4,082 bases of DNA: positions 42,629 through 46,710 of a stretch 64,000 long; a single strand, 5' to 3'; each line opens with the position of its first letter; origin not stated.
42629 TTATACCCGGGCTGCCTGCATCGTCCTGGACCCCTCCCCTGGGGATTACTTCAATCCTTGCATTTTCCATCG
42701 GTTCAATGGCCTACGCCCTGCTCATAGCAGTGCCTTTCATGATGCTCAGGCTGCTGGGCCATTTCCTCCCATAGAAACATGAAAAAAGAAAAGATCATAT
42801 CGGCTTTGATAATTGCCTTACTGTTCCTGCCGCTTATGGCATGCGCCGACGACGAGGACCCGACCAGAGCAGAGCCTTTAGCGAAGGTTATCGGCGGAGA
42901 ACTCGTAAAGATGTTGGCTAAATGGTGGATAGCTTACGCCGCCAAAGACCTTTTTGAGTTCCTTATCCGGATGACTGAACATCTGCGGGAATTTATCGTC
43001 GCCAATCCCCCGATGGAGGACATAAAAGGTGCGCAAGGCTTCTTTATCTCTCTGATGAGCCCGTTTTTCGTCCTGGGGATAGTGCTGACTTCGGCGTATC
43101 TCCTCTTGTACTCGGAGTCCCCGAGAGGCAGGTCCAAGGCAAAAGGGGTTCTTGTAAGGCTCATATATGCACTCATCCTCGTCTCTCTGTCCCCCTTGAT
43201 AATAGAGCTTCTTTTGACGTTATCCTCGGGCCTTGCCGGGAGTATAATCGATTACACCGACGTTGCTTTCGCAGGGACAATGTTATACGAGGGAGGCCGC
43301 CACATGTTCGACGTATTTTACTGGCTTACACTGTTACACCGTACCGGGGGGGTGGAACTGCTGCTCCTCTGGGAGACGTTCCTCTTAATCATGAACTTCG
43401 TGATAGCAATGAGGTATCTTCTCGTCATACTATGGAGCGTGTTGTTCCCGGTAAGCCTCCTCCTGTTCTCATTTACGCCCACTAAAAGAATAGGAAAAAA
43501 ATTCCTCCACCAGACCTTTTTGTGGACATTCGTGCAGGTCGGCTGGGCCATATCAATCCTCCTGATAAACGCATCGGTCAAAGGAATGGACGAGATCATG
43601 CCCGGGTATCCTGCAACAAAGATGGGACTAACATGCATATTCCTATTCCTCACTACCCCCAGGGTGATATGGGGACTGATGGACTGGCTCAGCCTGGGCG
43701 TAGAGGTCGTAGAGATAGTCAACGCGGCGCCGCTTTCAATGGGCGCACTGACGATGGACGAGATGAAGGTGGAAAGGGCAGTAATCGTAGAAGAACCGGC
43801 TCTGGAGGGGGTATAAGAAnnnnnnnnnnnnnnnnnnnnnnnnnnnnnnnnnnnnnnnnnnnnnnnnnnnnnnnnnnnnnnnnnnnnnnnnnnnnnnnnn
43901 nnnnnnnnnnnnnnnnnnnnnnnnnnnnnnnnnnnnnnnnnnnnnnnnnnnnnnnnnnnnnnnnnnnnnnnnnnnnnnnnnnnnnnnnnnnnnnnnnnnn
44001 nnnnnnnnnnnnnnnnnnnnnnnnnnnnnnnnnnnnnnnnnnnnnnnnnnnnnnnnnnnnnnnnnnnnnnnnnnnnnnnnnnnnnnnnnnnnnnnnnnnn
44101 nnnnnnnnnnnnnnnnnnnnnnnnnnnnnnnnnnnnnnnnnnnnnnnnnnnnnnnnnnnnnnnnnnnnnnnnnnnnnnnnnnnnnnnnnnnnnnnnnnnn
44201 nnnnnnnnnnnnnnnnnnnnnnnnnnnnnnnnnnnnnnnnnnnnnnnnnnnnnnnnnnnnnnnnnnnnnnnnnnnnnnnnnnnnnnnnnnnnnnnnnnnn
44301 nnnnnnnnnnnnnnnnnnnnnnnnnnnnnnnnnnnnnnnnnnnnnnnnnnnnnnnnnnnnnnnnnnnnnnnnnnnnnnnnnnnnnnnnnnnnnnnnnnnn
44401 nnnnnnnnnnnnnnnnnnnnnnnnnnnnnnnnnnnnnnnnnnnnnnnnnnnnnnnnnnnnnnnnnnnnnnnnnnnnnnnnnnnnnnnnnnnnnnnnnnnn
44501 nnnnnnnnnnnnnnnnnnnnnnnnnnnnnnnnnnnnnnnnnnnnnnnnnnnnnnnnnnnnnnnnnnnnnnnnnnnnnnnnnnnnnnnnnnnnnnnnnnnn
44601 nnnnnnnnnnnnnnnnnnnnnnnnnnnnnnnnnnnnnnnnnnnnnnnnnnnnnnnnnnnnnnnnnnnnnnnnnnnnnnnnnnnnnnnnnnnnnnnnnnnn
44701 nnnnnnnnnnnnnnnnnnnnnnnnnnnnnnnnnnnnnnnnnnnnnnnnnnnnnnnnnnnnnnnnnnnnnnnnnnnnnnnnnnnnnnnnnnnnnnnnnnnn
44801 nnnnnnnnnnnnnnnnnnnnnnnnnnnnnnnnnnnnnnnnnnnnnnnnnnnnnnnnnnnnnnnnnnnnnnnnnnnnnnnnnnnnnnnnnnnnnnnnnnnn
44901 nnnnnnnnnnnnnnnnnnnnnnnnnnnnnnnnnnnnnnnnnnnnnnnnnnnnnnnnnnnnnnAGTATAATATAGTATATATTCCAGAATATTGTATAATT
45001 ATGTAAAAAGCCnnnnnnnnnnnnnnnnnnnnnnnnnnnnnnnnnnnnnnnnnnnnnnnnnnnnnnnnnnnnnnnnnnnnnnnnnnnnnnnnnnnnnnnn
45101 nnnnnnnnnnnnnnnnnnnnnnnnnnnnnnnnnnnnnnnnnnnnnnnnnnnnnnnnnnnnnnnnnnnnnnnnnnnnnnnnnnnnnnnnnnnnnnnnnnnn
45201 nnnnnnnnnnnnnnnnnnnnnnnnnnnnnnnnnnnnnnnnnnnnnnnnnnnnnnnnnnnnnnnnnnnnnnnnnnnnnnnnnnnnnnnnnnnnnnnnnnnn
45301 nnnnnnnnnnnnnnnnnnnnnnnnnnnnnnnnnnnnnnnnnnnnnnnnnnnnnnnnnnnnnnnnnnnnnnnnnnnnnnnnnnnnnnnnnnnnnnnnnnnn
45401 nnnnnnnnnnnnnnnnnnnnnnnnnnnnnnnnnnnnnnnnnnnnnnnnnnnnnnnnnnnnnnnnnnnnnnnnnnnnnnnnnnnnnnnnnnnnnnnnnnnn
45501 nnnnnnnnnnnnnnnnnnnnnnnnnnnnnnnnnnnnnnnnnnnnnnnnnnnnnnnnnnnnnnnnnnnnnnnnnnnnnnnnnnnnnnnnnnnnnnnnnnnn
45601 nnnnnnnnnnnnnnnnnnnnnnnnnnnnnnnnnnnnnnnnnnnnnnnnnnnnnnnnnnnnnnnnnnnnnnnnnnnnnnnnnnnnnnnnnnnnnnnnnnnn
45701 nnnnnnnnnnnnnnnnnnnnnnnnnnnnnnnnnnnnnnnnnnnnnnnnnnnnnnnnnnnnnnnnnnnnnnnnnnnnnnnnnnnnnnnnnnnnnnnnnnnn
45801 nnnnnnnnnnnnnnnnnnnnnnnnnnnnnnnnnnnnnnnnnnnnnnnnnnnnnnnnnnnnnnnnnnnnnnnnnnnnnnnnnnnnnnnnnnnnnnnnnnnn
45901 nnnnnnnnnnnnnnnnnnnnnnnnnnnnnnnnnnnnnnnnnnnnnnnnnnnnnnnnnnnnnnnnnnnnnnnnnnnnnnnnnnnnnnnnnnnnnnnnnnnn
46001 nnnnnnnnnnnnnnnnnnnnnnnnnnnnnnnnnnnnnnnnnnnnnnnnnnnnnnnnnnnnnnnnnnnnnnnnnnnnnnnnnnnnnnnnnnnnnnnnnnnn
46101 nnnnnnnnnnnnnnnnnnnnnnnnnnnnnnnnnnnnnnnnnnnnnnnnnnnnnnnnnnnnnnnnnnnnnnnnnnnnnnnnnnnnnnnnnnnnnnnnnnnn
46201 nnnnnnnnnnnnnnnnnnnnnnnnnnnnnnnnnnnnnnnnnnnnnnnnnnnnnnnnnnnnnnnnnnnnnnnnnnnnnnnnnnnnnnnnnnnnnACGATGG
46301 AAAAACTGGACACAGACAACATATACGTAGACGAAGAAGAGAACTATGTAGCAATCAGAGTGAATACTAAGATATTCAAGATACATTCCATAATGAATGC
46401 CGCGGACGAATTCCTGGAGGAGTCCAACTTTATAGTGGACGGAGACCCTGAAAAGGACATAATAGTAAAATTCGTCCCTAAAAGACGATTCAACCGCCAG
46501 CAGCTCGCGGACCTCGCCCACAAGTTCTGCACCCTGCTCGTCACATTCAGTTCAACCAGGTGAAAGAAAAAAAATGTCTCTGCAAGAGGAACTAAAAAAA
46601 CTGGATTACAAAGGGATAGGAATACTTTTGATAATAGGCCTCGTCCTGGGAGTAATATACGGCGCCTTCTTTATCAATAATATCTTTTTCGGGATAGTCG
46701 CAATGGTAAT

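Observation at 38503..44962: Five tandem paralogs share two strongly conserved membrane blocks around an SP-x-GR-[SA]-KAK loop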

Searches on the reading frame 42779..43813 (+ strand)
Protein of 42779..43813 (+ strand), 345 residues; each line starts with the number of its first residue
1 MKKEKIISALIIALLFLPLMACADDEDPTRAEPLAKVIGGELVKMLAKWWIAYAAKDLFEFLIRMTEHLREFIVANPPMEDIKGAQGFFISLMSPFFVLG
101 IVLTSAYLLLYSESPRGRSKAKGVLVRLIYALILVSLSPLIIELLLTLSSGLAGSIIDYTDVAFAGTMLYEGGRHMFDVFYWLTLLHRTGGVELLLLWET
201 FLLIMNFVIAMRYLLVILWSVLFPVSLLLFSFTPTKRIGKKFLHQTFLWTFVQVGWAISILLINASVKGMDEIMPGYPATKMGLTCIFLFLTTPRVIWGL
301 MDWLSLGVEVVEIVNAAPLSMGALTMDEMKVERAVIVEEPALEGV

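Call 4: search_protein_families(library=pfam, proteins=[window:42779-43813:+], max_evalue=1)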
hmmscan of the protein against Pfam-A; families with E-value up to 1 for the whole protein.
window:42779-43813:+ (345 aa): 1 family
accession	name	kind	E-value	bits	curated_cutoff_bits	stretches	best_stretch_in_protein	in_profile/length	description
PF18895.5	T4SS_pilin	-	0.046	14.2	26.6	1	89-144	16-70/71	Type IV secretion system pilin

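Call 17: find_homologous_proteins(query=window:42779-43813:+, max_evalue=0.001)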
Query window:42779-43813:+ (345 aa): 27 proteins with E <= 0.001 among 7513 candidates.
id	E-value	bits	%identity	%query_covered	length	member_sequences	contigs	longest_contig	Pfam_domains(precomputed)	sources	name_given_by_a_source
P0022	9.1e-219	743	100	100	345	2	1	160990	-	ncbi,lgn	ncbi:MAG: hypothetical protein WAX07_10860 [Candidatus Altiarchaeia archaeon]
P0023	9.5e-175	599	81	100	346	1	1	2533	-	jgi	jgi:hypothetical protein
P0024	1.0e-174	599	81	100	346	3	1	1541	-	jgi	jgi:hypothetical protein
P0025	2.0e-170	585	79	100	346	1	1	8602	-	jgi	jgi:hypothetical protein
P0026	1.2e-168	579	75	100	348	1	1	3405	-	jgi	jgi:hypothetical protein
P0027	3.8e-168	577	75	100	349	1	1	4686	-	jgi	jgi:hypothetical protein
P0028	1.2e-166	572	76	100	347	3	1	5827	-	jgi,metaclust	metaclust:\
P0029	1.7e-166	572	79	97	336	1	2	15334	-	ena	-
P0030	3.2e-165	567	77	100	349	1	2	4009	-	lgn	-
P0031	3.8e-161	554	74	100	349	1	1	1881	-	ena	-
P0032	3.9e-159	547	74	100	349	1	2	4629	-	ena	-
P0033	8.3e-158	543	74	97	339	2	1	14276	-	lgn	-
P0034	8.2e-157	540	73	100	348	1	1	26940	-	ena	-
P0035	4.7e-153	527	72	100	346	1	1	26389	-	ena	-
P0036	9.2e-153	526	71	100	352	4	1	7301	-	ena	-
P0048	9.0e-39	152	35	83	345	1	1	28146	-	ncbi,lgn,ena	-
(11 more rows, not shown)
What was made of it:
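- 42779..43816 (+): P4: VirB6-like paralog 4 (345 aa). It is the shortest paralog and the most conserved of the two whose orthologs were searched (P1 and P4). Block A is at nt 43004-43261 (loop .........) and block B at nt 43412-43525. This is the paralog that was modelled. Orthologs are 51-81% identical (call 17).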

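Call 20: find_encoding_contigs(protein=P0048, flank=10000, max_places=2)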
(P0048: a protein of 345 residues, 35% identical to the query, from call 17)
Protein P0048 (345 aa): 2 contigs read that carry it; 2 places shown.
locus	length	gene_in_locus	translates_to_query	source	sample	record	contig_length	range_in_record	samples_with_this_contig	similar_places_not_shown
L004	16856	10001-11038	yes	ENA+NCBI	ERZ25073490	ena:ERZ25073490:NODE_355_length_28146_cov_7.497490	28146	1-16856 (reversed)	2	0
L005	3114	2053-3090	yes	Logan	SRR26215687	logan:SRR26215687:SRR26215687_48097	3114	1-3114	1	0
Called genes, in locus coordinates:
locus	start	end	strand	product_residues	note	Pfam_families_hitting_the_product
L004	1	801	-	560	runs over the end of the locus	-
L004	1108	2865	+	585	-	-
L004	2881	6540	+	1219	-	-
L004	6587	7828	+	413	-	-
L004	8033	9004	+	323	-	-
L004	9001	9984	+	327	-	-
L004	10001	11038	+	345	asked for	-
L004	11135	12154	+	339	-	-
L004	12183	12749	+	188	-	-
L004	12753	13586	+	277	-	PF18895:T4SS_pilin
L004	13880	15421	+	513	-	PF18895:T4SS_pilin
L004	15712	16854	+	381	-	?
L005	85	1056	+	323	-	-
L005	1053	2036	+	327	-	-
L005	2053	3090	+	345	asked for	-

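Call 31: search_solved_structures(query=A4, max_evalue=10, show_alignments=3)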
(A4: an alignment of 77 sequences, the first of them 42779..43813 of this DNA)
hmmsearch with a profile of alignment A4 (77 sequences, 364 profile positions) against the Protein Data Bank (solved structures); distinct sequences matched with E-value up to 10: 1.
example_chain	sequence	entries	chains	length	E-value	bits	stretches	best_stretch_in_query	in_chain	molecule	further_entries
7o3v_F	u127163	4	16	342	0.9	11.9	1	172-317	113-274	TrwI protein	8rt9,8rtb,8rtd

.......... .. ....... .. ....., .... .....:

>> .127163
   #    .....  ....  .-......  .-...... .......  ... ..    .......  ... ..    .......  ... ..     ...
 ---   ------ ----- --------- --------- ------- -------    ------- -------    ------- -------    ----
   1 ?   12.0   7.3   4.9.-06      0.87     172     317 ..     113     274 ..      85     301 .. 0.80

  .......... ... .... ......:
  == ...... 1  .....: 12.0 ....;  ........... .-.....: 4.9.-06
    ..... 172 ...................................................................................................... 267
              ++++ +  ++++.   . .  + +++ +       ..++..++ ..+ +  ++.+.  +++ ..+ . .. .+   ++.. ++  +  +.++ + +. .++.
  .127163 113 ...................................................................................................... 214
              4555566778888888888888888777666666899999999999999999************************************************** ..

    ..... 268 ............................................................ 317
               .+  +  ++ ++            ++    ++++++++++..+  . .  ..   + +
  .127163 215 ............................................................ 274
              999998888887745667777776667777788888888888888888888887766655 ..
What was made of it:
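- A profile of 77 family members against all PDB sequences returns one hit, TrwI/VirB6, over block B. On its own it is not significant (E 0.9; call 31).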

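Call 32: search_protein_families(library=pfam, alignment_id=A4, max_evalue=0.1)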
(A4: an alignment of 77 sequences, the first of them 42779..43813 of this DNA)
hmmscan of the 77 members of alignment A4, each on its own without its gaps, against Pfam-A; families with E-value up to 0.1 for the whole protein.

A. member 1, window:42779-43813:+ (345 aa): 1 family
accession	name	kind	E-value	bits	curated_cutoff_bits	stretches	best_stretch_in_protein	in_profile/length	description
PF18895.5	T4SS_pilin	-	0.046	14.2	26.6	1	89-144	16-70/71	Type IV secretion system pilin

B. families by the number of members that match (of 77 scanned): 10 families
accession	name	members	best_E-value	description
PF18895.5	T4SS_pilin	43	4.7e-07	Type IV secretion system pilin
PF21141.3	T6PP_C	1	0.0024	Trehalose-6-phosphate phosphatase, C-terminal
PF04956.18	TrbC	1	0.0053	TrbC/VIRB2 pilin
PF19758.4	DUF6245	1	0.012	Family of unknown function (DUF6245)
PF04523.18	Herpes_U30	1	0.016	Herpes virus tegument protein U30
PF14999.11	Shadoo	1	0.02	Shadow of prion protein, neuroprotective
PF13491.11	FtsK_4TM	1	0.038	4TM region of DNA translocase FtsK/SpoIIIE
PF11118.13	DUF2627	1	0.053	Protein of unknown function (DUF2627)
PF13190.11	PDGLE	1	0.075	PDGLE domain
PF07972.16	Flavodoxin_NdrI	1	0.089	NrdI Flavodoxin like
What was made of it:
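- On TrbL/VirB6 superfamily (PF04610 TrbL, PF19590 TrbL_3, PF19597 TrbL_4): None at E up to 0.1 among the 77 members of A4 (call 32).
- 43 of 77 members hit PF18895 at E up to 0.1 (best 4.7e-7; call 32).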

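Call 33: predict_structure(alignment_id=A3)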
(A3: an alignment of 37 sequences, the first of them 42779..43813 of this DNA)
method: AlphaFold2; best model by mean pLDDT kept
length: 345 residues; sequences in the alignment: 37
mean_pLDDT: 81.6   pTM: 0.71
mean pLDDT of the five models: 81.6, 79.8, 79.2, 78.0, 75.4
residues with pLDDT >= 90: 139; 70-90: 137; 50-70: 37; < 50: 32
segments of 3 or more residues with pLDDT < 50: 22-26, 322-345
pLDDT, mean of each block of 10 residues (from residue 1): 63 64 49 74 86 86 86 93 94 92 92 85 91 94 95 94 92 89 82 85 87 94 93 88 91 93 92 87 88 81 67 60 44 41 41
secondary structure, 60 per line:
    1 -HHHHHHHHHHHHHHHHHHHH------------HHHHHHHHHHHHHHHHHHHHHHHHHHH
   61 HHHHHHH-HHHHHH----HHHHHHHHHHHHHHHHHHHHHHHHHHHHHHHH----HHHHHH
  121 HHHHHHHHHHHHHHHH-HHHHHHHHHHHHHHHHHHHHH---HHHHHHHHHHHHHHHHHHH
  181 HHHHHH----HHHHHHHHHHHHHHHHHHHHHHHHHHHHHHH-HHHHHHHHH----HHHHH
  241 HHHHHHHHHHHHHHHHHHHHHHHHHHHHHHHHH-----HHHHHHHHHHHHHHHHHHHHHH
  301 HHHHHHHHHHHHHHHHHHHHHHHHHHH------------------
elements in order: H2-21 H34-67 H69-74 H79-110 H115-136 H138-158 H162-186 H191-221 H223-231 H236-273 H279-327
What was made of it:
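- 42779..43816 (+): AF2 model: pLDDT 81.6, pTM 0.71 (call 33).
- On TrbL/VirB6 superfamily (PF04610 TrbL, PF19590 TrbL_3, PF19597 TrbL_4): The AF2 helices agree (call 33).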

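Call 50: find_related_loci(query=A3, collection=genome_contigs, flank=10000)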
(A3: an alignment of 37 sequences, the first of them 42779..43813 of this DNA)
Query A3 (345 aa) in genome_contigs; peptide patterns used: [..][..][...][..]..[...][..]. (x = any residue, [..] = any of these).
29 stretches matched a pattern; 7 encode a relative of the query (tblastn E <= 1e-3); 6 distinct loci.
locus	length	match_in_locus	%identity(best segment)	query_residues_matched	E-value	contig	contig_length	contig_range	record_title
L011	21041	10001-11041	70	2-345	2e-157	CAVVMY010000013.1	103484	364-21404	MAG: Candidatus Altiarchaeales archaeon isolate MFD04492.bin.2.19 genome assembly, contig: contig_48575, whole genome sh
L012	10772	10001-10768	56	32-287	8e-88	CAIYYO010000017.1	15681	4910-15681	MAG: Euryarchaeota archaeon isolate AlinenSedimentsD2_bin-1345 genome assembly, contig: bin-1345:017/321, whole genome s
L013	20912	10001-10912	36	36-339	3e-62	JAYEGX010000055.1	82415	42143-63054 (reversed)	MAG: Candidatus Altiarchaeota archaeon isolate MAG234 MAG234_55, whole genome shotgun sequence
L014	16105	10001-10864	36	41-328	1e-58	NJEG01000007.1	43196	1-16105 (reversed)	MAG: Candidatus Altiarchaeales archaeon ex4484_2 ex4484_2_scaffold_206_length_43196__count_13695, whole genome shotgun s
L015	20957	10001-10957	34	20-339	4e-57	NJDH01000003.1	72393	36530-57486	MAG: Candidatus Altiarchaeales archaeon ex4484_96 ex4484_96_scaffold_379_length_72393__count_8880, whole genome shotgun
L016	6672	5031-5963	36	68-284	2e-14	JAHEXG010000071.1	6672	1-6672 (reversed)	MAG: Candidatus Altiarchaeales archaeon isolate nzgw1 NODE_14547_length_6673_cov_3.917888, whole genome shotgun sequence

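Call 63: fold_search(model_id=the predicted structure, library=pdb)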
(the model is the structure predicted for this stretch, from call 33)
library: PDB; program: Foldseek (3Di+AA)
matches with E <= 10: 582; with E <= 0.001: 0
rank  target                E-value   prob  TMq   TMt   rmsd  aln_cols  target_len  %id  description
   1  8rtd_L                5.8e-03  1.00  0.37  0.45   8.4       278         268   15  Stalk-Arches-IMC structure from the fully-assembled R388 type IV secretion system determined by cryo-EM. (released 2024-06-19)
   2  7o3v_G                1.4e-02  1.00  0.40  0.51   8.0       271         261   13  Stalk complex structure (TrwJ/VirB5-TrwI/VirB6) from the fully-assembled R388 type IV secretion system determined by c (released 2022-06-22)
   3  7o3v_F                1.5e-02  1.00  0.42  0.52   7.3       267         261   13  Stalk complex structure (TrwJ/VirB5-TrwI/VirB6) from the fully-assembled R388 type IV secretion system determined by c (released 2022-06-22)
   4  8rt9_F                1.6e-02  1.00  0.39  0.47   8.1       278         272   15  Stalk complex full-length structure (TrwJ/VirB5-TrwI/VirB6) from the fully-assembled R388 type IV secretion system det (released 2024-06-19)
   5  7o3v_J                2.0e-02  1.00  0.40  0.49   8.1       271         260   14  Stalk complex structure (TrwJ/VirB5-TrwI/VirB6) from the fully-assembled R388 type IV secretion system determined by c (released 2022-06-22)
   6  7udn_B                3.2e-02  0.44  0.14  0.15  18.0       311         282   12  Crystal structure of designed helical repeat protein RPB_PLP1_R6 in alternative conformation 2 (released 2023-03-22)
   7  7p5m_A                6.7e-02  0.38  0.16  0.15  34.4       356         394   13  Cryo-EM structure of human TTYH2 in lipid nanodiscs (released 2021-08-11)
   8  7sqc_1K               1.2e-01  0.33  0.15  0.15  47.6       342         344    9  Ciliary C1 central pair apparatus isolated from Chlamydomonas reinhardtii (released 2022-04-13)
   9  7n6g_3P               1.3e-01  0.33  0.14  0.14  50.4       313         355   10  C1 of central pair (released 2022-05-18)
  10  5c5b_B                1.4e-01  0.38  0.14  0.14  36.4       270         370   13  Crystal Structure of Human APPL BAR-PH Heterodimer (released 2016-06-22)
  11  5c5b_D                1.5e-01  0.33  0.14  0.14  36.9       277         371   12  Crystal Structure of Human APPL BAR-PH Heterodimer (released 2016-06-22)
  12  7sqc_1J               1.5e-01  0.25  0.13  0.14  47.5       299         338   10  Ciliary C1 central pair apparatus isolated from Chlamydomonas reinhardtii (released 2022-04-13)
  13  8qkd                  1.6e-01  0.23  0.14  0.16  24.3       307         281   13  X-ray crystal structure of a de novo designed single-chain parallel coiled-coil alpha-helical barrel with 5 inner helice (released 2024-07-03)
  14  8rtd_I                1.6e-01  0.96  0.29  0.41  10.7       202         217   15  Stalk-Arches-IMC structure from the fully-assembled R388 type IV secretion system determined by cryo-EM. (released 2024-06-19)
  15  9g71_A                1.8e-01  0.30  0.17  0.15  26.9       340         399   13  Cryo-EM structure of TTYH2 in complex with lipids in GDN (released 2025-05-21)
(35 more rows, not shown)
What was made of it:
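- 42779..43816 (+): Foldseek top five hits are all TrwI (call 63).
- On TrbL/VirB6 superfamily (PF04610 TrbL, PF19590 TrbL_3, PF19597 TrbL_4): Foldseek top five hits are all TrwI, probability 1.00, E 6e-3 to 2e-2, target TM-score 0.45-0.52 (call 63).
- All other hits in the top ten have probability 0.44 or less and TM about 0.15; lower TrwI chains reappear at 0.84-0.96 (call 63).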

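Call 94: search_protein_families(library=ncbifam, proteins=[window:42779-43813:+], max_evalue=0.1)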
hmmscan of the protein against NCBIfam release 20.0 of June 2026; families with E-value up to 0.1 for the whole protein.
window:42779-43813:+ (345 aa): 0 families

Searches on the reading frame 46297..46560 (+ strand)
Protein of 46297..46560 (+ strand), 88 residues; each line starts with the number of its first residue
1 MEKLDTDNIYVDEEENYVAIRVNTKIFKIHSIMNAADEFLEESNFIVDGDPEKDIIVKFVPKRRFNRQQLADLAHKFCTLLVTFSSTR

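Call 6: search_protein_families(library=pfam, proteins=[window:46297-46560:+], max_evalue=0.01)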
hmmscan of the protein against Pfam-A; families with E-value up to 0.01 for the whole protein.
window:46297-46560:+ (88 aa): 0 families

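Call 71: search_protein_families(library=pfam, proteins=[window:46297-46560:+], max_evalue=5)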
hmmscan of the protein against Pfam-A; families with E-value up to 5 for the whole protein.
window:46297-46560:+ (88 aa): 3 families
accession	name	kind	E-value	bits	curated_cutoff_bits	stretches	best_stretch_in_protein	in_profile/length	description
PF23602.1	CS_DNAAF11_C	-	0.097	13.2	27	1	4-30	67-93/120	Dynein axonemal assembly factor 11-like, CS domain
PF09204.15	Colicin_immun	-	0.098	13.7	22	1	9-48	29-69/88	Bacterial self-protective colicin-like immunity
PF09951.15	Imm33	-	0.16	12.3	25.4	1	12-41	36-65/87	Immunity protein Imm33 domain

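Call 94: search_protein_families(library=ncbifam, proteins=[window:46297-46560:+], max_evalue=0.1)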
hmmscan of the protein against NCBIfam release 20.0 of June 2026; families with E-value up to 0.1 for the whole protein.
window:46297-46560:+ (88 aa): 1 family
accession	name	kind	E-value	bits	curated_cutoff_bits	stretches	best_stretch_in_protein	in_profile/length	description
TIGR03976.1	chp_LLNDYxLRE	equivalog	0.0061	16.9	50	1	23-84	2-62/90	His-Xaa-Ser system protein HxsD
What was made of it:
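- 46297..46563 (+): 88-aa soluble protein that follows Band_7 in the same subclade. Only a weak HxsD-like hit, TIGR03976 E 0.006 (call 94).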
